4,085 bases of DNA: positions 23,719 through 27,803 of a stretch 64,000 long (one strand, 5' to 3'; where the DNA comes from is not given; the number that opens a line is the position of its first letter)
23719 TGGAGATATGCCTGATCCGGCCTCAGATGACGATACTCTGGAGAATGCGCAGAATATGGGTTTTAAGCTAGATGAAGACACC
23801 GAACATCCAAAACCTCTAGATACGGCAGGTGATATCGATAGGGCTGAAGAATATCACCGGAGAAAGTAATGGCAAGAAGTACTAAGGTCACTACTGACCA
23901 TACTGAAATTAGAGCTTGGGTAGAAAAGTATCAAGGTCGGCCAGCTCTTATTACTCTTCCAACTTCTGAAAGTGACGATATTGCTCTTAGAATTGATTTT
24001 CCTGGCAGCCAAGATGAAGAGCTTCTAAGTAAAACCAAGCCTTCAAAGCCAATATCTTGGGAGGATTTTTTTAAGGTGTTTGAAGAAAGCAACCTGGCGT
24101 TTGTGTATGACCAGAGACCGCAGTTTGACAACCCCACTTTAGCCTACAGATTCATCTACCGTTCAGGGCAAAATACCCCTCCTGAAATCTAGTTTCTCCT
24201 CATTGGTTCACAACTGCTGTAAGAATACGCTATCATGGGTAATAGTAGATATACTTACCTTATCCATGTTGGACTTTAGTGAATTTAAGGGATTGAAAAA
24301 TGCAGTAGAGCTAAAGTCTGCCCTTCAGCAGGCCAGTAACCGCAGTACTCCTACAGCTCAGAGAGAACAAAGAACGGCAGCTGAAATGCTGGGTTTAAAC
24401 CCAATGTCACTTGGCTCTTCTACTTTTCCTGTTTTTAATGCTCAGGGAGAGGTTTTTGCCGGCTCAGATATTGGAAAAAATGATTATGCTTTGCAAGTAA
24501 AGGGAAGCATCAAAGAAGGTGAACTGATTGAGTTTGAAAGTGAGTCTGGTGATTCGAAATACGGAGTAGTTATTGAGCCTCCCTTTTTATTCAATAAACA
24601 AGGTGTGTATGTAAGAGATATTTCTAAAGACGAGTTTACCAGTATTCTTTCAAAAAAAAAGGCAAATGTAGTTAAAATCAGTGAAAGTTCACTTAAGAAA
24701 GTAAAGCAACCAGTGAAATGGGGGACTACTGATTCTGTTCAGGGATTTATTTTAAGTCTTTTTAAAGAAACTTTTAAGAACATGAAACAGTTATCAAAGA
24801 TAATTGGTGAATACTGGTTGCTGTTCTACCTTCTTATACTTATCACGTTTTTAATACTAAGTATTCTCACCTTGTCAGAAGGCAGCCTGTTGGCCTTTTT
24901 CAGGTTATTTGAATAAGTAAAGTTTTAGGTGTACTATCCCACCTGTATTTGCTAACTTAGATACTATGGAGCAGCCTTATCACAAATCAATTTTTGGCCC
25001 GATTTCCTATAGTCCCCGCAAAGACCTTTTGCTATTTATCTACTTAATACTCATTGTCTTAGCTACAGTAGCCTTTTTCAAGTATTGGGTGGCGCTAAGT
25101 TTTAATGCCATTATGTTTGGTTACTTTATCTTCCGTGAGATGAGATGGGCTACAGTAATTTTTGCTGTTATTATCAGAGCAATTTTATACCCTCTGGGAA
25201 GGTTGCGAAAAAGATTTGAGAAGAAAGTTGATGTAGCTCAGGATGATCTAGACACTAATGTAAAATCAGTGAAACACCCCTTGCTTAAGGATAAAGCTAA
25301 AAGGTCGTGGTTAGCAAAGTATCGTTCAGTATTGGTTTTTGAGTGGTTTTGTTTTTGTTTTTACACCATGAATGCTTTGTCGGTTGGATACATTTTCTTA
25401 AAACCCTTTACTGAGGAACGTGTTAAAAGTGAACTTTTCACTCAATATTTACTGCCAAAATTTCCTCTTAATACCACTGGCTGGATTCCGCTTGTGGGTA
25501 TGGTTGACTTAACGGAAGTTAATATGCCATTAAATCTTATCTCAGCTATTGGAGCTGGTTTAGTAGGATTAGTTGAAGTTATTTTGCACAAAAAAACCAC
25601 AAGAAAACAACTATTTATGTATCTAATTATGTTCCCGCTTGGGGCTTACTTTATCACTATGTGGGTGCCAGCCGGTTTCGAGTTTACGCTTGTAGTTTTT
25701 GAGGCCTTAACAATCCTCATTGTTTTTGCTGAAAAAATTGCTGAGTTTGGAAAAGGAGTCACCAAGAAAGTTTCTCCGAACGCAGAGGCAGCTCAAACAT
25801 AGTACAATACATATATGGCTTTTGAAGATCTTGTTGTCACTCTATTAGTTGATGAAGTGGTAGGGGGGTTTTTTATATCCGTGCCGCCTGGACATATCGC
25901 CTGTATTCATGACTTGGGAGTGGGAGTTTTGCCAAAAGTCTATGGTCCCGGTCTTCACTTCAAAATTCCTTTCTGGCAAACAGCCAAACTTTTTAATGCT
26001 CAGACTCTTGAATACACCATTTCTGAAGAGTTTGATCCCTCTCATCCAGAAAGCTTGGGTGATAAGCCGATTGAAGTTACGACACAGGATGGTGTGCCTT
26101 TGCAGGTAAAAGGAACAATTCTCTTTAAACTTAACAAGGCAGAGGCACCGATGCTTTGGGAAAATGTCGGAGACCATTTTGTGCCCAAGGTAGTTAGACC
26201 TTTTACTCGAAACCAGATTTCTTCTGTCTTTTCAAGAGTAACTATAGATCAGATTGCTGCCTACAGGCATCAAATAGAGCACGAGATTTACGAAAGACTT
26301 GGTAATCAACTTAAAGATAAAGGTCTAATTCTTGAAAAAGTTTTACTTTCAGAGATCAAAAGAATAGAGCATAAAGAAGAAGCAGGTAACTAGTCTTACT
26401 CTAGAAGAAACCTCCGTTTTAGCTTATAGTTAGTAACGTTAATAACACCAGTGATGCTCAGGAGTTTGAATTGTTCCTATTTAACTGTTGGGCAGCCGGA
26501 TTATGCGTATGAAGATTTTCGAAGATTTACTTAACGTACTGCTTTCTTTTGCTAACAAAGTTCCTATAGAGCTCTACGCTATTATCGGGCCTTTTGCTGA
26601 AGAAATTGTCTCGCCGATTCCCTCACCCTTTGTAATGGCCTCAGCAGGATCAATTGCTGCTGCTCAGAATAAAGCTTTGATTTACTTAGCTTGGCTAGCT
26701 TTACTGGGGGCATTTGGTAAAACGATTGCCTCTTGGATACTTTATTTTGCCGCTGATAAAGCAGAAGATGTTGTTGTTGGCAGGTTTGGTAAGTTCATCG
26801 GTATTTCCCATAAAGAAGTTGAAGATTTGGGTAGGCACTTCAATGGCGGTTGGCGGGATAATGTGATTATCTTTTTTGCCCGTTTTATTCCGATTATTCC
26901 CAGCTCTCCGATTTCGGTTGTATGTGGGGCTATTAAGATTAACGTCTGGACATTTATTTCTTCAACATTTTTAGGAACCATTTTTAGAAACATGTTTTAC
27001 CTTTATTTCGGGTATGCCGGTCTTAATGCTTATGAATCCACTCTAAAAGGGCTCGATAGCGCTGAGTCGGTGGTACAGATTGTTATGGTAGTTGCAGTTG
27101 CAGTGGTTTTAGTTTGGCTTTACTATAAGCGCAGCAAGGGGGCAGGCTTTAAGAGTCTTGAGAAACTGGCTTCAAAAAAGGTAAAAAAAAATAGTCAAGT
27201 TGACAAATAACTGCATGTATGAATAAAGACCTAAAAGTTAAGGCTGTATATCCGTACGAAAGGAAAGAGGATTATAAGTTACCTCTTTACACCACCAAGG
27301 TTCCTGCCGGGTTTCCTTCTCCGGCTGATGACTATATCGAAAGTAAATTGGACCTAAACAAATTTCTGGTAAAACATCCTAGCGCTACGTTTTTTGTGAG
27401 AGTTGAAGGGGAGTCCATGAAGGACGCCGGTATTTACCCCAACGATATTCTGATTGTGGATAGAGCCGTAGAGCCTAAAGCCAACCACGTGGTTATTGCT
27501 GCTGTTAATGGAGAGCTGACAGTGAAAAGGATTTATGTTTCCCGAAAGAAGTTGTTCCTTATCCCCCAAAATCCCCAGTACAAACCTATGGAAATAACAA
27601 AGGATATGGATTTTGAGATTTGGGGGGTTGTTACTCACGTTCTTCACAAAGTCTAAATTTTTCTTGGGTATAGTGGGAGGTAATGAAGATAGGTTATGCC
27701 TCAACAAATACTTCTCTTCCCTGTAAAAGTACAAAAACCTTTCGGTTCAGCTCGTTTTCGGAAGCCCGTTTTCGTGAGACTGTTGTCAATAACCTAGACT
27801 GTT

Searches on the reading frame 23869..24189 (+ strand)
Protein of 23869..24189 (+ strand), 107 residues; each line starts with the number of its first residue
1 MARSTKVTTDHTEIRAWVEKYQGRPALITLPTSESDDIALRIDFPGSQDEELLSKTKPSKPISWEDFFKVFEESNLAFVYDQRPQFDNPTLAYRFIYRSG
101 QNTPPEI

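Call 3: search_protein_families(library=pfam, proteins=[window:23869-24189:+], max_evalue=1)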
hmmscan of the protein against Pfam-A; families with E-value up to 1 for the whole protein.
window:23869-24189:+ (107 aa): 0 families

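Call 7: search_protein_families(library=ncbifam, proteins=[window:23869-24189:+], max_evalue=1)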
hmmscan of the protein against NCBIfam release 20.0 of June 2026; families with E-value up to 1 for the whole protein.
window:23869-24189:+ (107 aa): 0 families

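Call 23: search_protein_families(library=phrogs, proteins=[window:23869-24189:+], max_evalue=0.1)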
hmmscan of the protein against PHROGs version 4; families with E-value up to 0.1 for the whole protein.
window:23869-24189:+ (107 aa): 0 families

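Call 25: find_homologous_proteins(query=window:23869-24189:+, max_evalue=0.001)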
Query window:23869-24189:+ (107 aa): 107 proteins with E <= 0.001 among 109 candidates.
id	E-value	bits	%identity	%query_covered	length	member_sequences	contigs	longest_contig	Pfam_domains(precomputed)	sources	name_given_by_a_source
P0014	7.3e-66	237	100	100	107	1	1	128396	-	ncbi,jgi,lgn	ncbi:MAG: hypothetical protein ACOX6V_02435 [Patescibacteria group bacterium]|jgi:hypothetical prote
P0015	7.2e-41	157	72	93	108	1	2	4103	-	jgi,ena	-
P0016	2.8e-21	94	46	87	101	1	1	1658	-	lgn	-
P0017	3.8e-18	83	48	91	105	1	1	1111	-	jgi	jgi:hypothetical protein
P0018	2.2e-17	81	47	91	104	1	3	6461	-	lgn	-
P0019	1.2e-16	79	47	92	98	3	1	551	-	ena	-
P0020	3.9e-16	77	48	88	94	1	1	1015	-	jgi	jgi:hypothetical protein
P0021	4.8e-16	77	45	91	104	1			-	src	-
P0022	6.3e-16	76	47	92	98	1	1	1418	-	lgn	-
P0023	6.4e-16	76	44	93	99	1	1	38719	-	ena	-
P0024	1.1e-15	76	42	97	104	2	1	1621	-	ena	-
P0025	1.1e-15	76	43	97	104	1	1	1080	-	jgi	jgi:hypothetical protein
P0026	1.6e-15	75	43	97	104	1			-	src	-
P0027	2.2e-15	75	55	77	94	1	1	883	-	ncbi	-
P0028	2.9e-15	74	43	93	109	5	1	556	-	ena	-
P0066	3.4e-12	64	41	88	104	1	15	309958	-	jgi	jgi:hypothetical protein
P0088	2.8e-11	61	43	74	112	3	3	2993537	-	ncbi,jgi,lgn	-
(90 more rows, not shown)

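Call 26: find_encoding_contigs(protein=P0088, flank=4000, max_places=2)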
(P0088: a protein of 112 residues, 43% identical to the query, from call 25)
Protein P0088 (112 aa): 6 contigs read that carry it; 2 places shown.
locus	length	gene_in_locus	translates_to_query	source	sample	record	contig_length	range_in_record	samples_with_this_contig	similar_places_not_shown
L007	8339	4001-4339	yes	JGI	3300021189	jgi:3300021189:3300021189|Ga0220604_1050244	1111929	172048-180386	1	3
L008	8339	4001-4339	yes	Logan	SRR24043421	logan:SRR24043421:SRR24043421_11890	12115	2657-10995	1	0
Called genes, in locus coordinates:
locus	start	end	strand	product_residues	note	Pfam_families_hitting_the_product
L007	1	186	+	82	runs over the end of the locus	-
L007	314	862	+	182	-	PF00034:Cytochrom_C, PF13442:Cytochrome_CBB3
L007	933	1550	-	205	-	PF01427:Peptidase_M15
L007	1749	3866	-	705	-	PF01757:Acyl_transf_3, PF20434:BD-FAE (weak), PF00561:Abhydrolase_1 (faint), PF00326:Peptidase_S9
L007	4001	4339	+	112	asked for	-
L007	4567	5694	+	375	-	PF00989:PAS (weak), PF08448:PAS_4, PF13426:PAS_9 (weak), PF00512:HisKA (weak), PF02518:HATPase_c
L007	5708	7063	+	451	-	PF00072:Response_reg, PF00158:Sigma54_activat, PF14532:Sigma54_activ_2, PF07728:AAA_5 (weak), PF25601:AAA_lid_14, PF02954:HTH_8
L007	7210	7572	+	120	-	PF00072:Response_reg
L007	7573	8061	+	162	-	PF01584:CheW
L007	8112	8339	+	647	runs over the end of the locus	PF00672:HAMP, PF00015:MCPsignal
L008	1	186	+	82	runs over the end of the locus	-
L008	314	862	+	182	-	PF00034:Cytochrom_C, PF13442:Cytochrome_CBB3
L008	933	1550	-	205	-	PF01427:Peptidase_M15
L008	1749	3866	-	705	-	PF01757:Acyl_transf_3, PF20434:BD-FAE (weak), PF00561:Abhydrolase_1 (faint), PF00326:Peptidase_S9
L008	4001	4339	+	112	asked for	-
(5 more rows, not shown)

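Call 27: find_encoding_contigs(protein=P0066, flank=4000, max_places=2)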
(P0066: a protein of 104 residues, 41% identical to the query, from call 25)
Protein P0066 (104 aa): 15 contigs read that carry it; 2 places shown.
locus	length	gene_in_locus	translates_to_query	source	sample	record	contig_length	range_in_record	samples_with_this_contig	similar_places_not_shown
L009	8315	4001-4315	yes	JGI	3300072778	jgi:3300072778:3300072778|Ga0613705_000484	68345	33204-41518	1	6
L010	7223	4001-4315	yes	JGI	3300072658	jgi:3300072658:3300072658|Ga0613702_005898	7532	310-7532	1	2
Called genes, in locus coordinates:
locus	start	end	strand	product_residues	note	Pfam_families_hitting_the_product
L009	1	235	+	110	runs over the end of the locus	PF04982:TM_HPP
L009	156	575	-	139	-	PF13493:DUF4118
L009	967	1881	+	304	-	PF00924:MS_channel_2nd, PF21082:MS_channel_3rd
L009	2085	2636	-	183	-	PF05239:PRC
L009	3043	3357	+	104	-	PF04972:BON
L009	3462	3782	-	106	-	-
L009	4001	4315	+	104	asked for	-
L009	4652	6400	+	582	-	PF02776:TPP_enzyme_N, PF00205:TPP_enzyme_M, PF02775:TPP_enzyme_C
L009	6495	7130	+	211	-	PF00080:Sod_Cu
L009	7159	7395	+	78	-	-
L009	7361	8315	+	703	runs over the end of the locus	PF02913:FAD-oxidase_C, PF13183:Fer4_8, PF13534:Fer4_17 (weak), PF03479:PCC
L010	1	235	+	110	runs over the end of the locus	PF04982:TM_HPP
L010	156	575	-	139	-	PF13493:DUF4118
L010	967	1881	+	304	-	PF00924:MS_channel_2nd, PF21082:MS_channel_3rd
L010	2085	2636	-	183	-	PF05239:PRC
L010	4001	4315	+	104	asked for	-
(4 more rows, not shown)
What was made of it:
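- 23869..24192 (+): 107-aa protein of a widespread family without a Pfam model. Its start overlaps the previous stop (TAATG), so it is probably translationally coupled. A homologue lies next to another BON gene in the unrelated locus L009 (call 27).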

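Call 52: search_solved_structures(query=A3, max_evalue=1)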
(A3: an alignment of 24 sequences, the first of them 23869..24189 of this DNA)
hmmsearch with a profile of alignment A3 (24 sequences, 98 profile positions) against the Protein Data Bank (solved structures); distinct sequences matched with E-value up to 1: 2.
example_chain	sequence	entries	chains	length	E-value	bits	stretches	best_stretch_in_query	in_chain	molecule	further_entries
2k7j_A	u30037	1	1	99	0.28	14.5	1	12-47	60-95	Acylphosphatase-1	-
3toq_A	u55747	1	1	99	0.39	14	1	13-47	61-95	Acylphosphatase-1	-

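Call 62: predict_structure(alignment_id=A3)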
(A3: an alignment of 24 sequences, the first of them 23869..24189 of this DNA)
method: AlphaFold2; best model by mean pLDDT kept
length: 107 residues; sequences in the alignment: 24
mean_pLDDT: 72.8   pTM: 0.64
mean pLDDT of the five models: 72.8, 72.8, 71.8, 71.6, 71.7
residues with pLDDT >= 90: 17; 70-90: 48; 50-70: 22; < 50: 20
segments of 3 or more residues with pLDDT < 50: 33-36, 49-56, 101-107
pLDDT, mean of each block of 10 residues (from residue 1): 77 91 82 58 67 55 89 88 62 79 43
secondary structure, 60 per line:
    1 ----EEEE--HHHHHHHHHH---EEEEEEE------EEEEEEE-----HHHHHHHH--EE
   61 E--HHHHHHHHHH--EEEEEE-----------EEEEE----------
elements in order: E5-8 H11-20 E24-30 E37-43 H49-56 E59-61 H64-73 E76-81 E93-97

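Call 67: fold_search(model_id=the predicted structure, library=pdb)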
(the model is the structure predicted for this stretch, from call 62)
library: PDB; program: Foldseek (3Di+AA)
matches with E <= 10: 642; with E <= 0.001: 0
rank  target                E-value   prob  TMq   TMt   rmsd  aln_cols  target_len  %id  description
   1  1gsa                  4.4e-01  0.13  0.25  0.11  14.2       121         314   12  STRUCTURE OF GLUTATHIONE SYNTHETASE COMPLEXED WITH ADP AND GLUTATHIONE (released 1996-06-20)
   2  1wz7_C                4.4e-01  0.09  0.19  0.21   9.7        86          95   14  Crystal structure of enhancer of rudimentary homologue (ERH) (released 2005-05-03)
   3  1wz7_A                5.6e-01  0.08  0.20  0.21   9.9        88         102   12  Crystal structure of enhancer of rudimentary homologue (ERH) (released 2005-05-03)
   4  7dro_C                7.5e-01  0.05  0.18  0.08  15.2       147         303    9  Structure of ATP-grasp ligase PsnB complexed with minimal precursor (released 2021-09-08)
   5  7dro_A                8.5e-01  0.04  0.17  0.08  15.5       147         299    8  Structure of ATP-grasp ligase PsnB complexed with minimal precursor (released 2021-09-08)
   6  7drn_B                9.5e-01  0.04  0.18  0.08  15.1       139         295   10  Structure of ATP-grasp ligase PsnB complexed with precursor peptide PsnA2 and AMPPNP (released 2021-09-08)
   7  7dro_B                1.0e+00  0.05  0.20  0.09  14.5       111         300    9  Structure of ATP-grasp ligase PsnB complexed with minimal precursor (released 2021-09-08)
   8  7r3g_A                1.2e+00  0.08  0.23  0.12  15.2       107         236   13  PROSS optimitzed variant of RhlR (75 mutations) in complex with the synthetic antagonist mBTL (released 2022-12-14)
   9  4y15_A                1.2e+00  0.05  0.20  0.11  15.1       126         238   12  SdiA in complex with 3-oxo-C6-homoserine lactone (released 2015-04-08)
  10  7drp_B                1.2e+00  0.03  0.17  0.08  15.3       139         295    9  Structure of ATP-grasp ligase PsnB complexed with phosphomimetic variant of minimal precursor, Mg, and ADP (released 2021-09-08)
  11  4liz                  1.3e+00  0.04  0.17  0.15   9.1        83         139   14  Crystal structure of coactosin from Entamoeba histolytica (released 2014-07-23)
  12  7m4s_A                1.3e+00  0.04  0.20  0.09  14.4       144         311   14  Crystal structure of macrocyclase AMdnB from Anabaena sp. PCC 7120 (released 2021-11-03)
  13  7mgv_A                1.4e+00  0.05  0.23  0.10  12.3       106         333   10  Chryseobacterium gregarium RiPP-associated ATP-grasp ligase in complex with ADP, and a leader and core peptide (released 2021-06-23)
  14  7drm_D                1.5e+00  0.05  0.21  0.09  15.4       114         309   10  Structure of ATP-grasp ligase PsnB complexed with minimal precursor, Mg, and ADP (released 2021-09-08)
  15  6dj8_A                1.5e+00  0.04  0.19  0.09  11.7       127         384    9  Structure of DNA polymerase III subunit beta from Borrelia burgdorferi in complex with a natural product (released 2019-05-29)
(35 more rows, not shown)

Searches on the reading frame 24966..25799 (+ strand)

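Call 3: search_protein_families(library=pfam, proteins=[window:24966-25799:+], max_evalue=1)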
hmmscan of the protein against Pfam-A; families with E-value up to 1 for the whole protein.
window:24966-25799:+ (278 aa): 1 family
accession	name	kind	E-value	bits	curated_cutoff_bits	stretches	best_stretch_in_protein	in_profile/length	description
PF02096.25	60KD_IMP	-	0.0071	16.8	35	1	61-252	3-157/163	60Kd inner membrane protein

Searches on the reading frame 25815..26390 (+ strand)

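Call 3: search_protein_families(library=pfam, proteins=[window:25815-26390:+], max_evalue=1)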
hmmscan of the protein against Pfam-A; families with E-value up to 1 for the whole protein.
window:25815-26390:+ (192 aa): 1 family
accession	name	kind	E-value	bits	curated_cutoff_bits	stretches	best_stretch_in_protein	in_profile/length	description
PF01145.31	Band_7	-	9.2e-26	91.4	23.6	1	22-182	2-146/176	SPFH domain / Band 7 family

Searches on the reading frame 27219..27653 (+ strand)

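Call 61: search_protein_families(library=pfam, proteins=[window:27219-27653:+], max_evalue=0.00001)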
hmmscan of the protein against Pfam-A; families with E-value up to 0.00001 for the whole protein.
window:27219-27653:+ (145 aa): 1 family
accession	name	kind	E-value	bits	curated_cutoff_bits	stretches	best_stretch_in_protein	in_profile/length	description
PF00717.28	Peptidase_S24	-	6.2e-32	110.2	23.3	1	22-138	1-115/116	Peptidase S24-like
